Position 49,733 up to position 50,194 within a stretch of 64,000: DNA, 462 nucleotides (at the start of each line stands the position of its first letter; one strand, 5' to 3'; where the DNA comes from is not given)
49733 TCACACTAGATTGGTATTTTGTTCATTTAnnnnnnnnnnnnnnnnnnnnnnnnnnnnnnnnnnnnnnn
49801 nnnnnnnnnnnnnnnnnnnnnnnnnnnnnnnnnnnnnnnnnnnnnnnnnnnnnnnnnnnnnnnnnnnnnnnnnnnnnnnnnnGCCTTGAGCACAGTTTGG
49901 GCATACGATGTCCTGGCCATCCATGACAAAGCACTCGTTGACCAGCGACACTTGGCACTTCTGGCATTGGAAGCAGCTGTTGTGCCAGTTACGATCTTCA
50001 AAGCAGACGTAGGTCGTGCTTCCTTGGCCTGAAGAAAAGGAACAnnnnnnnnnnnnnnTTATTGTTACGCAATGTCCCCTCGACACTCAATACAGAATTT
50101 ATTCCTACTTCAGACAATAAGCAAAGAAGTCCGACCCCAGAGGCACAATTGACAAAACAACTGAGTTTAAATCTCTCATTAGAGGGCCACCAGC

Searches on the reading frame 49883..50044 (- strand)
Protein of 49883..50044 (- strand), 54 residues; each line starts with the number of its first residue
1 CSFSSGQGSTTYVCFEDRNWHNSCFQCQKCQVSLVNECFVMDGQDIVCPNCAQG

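Call 64: search_protein_families(library=pfam, proteins=[window:49883-50044:-], max_evalue=0.001)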
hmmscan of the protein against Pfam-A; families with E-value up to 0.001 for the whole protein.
window:49883-50044:- (54 aa): 1 family
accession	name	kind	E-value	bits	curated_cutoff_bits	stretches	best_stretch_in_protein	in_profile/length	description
PF00412.28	LIM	-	2.2e-09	37.9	22.9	1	11-51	11-53/58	LIM domain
